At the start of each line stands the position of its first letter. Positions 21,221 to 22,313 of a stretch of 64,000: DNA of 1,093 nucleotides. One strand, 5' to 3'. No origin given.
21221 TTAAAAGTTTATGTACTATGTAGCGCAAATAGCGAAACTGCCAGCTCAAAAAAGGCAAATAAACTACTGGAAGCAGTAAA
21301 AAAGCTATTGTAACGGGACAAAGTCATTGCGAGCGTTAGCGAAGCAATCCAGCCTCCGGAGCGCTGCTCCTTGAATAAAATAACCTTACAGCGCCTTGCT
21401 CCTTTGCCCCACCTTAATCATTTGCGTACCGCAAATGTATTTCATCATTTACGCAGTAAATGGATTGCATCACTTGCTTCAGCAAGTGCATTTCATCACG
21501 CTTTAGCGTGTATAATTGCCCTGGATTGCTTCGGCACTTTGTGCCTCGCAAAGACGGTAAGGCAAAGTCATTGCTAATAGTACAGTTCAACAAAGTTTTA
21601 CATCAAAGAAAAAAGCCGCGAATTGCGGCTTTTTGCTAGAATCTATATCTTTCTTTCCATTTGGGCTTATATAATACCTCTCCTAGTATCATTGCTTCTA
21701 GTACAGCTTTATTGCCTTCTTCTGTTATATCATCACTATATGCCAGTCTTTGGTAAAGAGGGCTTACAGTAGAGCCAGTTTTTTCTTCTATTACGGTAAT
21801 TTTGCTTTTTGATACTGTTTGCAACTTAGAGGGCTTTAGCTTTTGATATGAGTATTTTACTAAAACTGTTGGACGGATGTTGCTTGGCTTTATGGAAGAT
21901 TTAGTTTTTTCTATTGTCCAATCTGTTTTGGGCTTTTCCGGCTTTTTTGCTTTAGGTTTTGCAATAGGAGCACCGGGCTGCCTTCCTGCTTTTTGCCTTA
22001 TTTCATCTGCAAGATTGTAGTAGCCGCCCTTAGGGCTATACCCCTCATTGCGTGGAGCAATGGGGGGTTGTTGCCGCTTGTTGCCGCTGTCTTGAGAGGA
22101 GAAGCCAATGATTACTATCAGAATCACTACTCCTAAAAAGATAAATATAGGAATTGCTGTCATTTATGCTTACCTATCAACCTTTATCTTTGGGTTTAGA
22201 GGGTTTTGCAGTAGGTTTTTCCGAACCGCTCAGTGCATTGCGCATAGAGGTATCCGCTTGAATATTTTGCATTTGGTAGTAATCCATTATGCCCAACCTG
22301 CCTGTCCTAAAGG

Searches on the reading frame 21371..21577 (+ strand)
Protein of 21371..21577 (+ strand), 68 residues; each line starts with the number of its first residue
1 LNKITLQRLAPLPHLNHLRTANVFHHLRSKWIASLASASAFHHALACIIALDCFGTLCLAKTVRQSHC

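Call 58: find_homologous_proteins(query=window:21371-21577:+, max_evalue=1)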
Query window:21371-21577:+ (68 aa): 1 proteins with E <= 1 among 1 candidates.
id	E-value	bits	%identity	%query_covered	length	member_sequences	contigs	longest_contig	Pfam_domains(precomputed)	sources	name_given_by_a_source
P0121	1.6e-18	84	82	50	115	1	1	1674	-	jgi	-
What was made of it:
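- Tried and rejected: A protein-database search with the spurious ORF across a type A array gave a single hit (call 58).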

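Call 61: find_encoding_contigs(protein=P0121, flank=3000, max_places=3)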
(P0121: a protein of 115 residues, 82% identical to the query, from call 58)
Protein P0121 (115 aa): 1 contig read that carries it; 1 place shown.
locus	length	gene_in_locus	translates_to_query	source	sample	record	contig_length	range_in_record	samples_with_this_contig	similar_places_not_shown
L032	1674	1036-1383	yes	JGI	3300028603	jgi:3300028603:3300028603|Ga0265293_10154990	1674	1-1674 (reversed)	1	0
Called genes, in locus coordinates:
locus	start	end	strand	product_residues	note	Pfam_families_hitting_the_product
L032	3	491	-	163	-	?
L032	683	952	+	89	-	-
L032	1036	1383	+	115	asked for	-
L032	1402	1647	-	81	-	PF13683:rve_3, PF13333:rve_2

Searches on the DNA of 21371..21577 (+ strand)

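Call 69: search_dna_similar(query=L032:690-1030:+, collection=plasmids, mode=distant, max_evalue=0.01, max_rows=10)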
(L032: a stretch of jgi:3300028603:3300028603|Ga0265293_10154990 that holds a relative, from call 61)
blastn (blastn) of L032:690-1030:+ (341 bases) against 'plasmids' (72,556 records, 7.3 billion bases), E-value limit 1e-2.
Records with a match: 1; places in all: 2; records where one place covers at least 80% of the query: 0.
Best place of each record, by identity: 90-95% 1.
By first word of the organism name: Methylobacterium 1.
By predicted mobility (MOB-suite, as given by PLSDB): non-mobilizable 1.
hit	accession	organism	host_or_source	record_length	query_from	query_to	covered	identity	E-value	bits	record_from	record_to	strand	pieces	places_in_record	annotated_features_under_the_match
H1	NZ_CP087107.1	Methylobacterium sp. NMS14P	Coffea arabica,Pure culture,root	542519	295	328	10%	94.1%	2e-3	50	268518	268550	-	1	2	none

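Call 70: search_dna_similar(query=L032:690-1030:+, collection=phages, mode=distant, max_evalue=0.01, max_rows=10)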
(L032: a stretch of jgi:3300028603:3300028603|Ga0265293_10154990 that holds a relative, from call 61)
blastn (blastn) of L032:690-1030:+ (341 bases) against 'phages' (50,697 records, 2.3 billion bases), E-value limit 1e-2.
No match.
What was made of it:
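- Tried and rejected: BLAST of a composite element against plasmids and phages matched only the terminal inverted-repeat motif, in a Methylobacterium plasmid (calls 69, 70).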

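Call 79: get_annotated_region(hit=H1, flank=1500)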
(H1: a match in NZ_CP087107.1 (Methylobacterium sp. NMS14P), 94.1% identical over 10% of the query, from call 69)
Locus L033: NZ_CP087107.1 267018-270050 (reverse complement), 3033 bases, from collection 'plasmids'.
description: Methylobacterium sp. NMS14P plasmid pNMS14P1, complete sequence
organism: Methylobacterium sp. NMS14P (NCBI taxid 2894310)
taxonomy: Bacteria; Pseudomonadota; Alphaproteobacteria; Hyphomicrobiales; Methylobacteriaceae; Methylobacterium; Methylobacterium sp. NMS14P
host: -; source: Coffea arabica,Pure culture,root; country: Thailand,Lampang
typing (MOB-suite, as given by PLSDB): non-mobilizable
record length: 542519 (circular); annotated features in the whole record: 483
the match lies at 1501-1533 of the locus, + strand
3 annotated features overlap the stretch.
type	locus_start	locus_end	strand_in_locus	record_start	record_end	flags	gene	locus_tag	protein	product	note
CDS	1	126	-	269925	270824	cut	-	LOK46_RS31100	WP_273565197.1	branched-chain amino acid ABC transporter permease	GO:0015803 - branched-chain amino acid transport [Evidence IEA]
CDS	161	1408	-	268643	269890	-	-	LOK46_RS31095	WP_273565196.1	ABC transporter substrate-binding protein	-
CDS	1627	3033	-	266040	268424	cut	-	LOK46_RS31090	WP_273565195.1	xanthine dehydrogenase family protein molybdopterin-binding subunit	-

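Call 87: search_rna_families(sources=[L032, L020, L022, L016], threshold=evalue, max_evalue=0.5)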
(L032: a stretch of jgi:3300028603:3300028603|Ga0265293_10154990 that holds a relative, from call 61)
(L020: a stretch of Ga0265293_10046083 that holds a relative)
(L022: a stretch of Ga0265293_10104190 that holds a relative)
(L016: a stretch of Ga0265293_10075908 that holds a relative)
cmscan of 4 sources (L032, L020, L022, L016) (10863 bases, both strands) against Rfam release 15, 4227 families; matches with E-value up to 0.5: 0.
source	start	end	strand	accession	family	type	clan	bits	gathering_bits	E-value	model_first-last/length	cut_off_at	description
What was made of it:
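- On Curated structured RNA families (Rfam 15): Related loci gave none (call 87).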

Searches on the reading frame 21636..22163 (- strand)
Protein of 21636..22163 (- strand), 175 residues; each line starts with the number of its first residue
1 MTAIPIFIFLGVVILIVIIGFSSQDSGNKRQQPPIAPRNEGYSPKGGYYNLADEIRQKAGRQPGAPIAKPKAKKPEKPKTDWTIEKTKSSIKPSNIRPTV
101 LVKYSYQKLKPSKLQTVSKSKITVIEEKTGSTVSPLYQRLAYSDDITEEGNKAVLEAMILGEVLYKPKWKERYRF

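Call 60: find_encoding_contigs(protein=window:21636-22163:-, flank=2500, max_places=8)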
Protein window:21636-22163:- (175 aa): 1 contig read that carries it; 1 place shown.
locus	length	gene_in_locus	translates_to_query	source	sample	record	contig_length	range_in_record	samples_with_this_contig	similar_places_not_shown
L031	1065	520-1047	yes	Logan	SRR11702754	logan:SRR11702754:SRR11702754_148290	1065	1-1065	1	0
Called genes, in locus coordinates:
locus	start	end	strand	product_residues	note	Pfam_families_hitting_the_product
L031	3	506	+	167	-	?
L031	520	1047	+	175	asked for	-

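Call 77: search_protein_families(library=pfam, proteins=[window:21636-22163:-], max_evalue=0.001)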
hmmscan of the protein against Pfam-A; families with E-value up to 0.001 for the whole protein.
window:21636-22163:- (175 aa): 0 families

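Call 95: find_homologous_proteins(query=window:21636-22163:-, max_evalue=1e-10)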
Query window:21636-22163:- (175 aa): 5 proteins with E <= 1e-10 among 62 candidates.
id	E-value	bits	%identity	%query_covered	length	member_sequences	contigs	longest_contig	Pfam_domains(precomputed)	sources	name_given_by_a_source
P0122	2.7e-108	378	100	100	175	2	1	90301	-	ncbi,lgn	-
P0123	1.4e-92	327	88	100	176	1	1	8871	-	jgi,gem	-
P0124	2.8e-72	261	71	100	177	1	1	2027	-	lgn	-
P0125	3.2e-67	244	69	99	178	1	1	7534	-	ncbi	-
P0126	9.8e-47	177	53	100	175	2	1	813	-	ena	-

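Call 96: find_encoding_contigs(protein=P0122, flank=3000, max_places=5)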
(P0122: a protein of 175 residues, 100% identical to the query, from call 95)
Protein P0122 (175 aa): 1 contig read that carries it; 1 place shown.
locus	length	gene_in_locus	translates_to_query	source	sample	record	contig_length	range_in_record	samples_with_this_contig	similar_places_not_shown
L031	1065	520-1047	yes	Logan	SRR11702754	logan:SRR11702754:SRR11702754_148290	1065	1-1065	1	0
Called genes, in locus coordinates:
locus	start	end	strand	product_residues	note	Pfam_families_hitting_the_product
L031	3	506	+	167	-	?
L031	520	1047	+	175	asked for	-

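Call 97: find_encoding_contigs(protein=P0123, flank=5000, max_places=3)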
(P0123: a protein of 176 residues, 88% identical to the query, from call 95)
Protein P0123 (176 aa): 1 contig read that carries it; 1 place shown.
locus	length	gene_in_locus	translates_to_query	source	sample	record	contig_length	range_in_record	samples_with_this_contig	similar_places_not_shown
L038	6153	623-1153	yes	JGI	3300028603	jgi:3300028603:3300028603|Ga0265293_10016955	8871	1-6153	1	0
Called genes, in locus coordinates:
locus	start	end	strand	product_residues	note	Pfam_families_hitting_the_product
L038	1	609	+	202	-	?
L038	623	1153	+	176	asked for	-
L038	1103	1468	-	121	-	-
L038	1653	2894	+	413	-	PF01408:GFO_IDH_MocA, PF02894:GFO_IDH_MocA_C, PF22725:GFO_IDH_MocA_C3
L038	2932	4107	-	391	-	-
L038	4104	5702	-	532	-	PF07690:MFS_1, PF13347:MFS_2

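Call 99: find_encoding_contigs(protein=P0125, flank=4000, max_places=2)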
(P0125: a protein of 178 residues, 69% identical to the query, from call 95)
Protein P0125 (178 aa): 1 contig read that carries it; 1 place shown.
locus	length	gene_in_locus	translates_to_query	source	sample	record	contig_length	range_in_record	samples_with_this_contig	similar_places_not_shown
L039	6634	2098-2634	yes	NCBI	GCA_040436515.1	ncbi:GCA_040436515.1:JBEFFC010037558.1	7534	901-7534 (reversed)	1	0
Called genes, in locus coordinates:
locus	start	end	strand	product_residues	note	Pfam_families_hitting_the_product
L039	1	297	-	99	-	?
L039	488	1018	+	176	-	PF24961:NfeD_membrane, PF01957:NfeD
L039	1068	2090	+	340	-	PF12127:FloA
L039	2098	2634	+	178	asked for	-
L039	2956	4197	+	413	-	PF01408:GFO_IDH_MocA, PF02894:GFO_IDH_MocA_C, PF22685:Gal80p_C-like (faint), PF22725:GFO_IDH_MocA_C3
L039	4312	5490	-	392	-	-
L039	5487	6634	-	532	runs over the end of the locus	PF07690:MFS_1, PF13347:MFS_2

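Call 101: find_encoding_contigs(protein=P0124, flank=2000, max_places=2)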
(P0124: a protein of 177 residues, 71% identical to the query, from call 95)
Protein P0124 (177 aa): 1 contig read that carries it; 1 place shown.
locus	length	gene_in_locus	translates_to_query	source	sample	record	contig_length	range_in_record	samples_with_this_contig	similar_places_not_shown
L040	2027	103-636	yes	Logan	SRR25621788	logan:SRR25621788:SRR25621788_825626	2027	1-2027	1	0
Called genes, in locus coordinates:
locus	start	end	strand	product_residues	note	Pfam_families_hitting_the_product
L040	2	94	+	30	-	?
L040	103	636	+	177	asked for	-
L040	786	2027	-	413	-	?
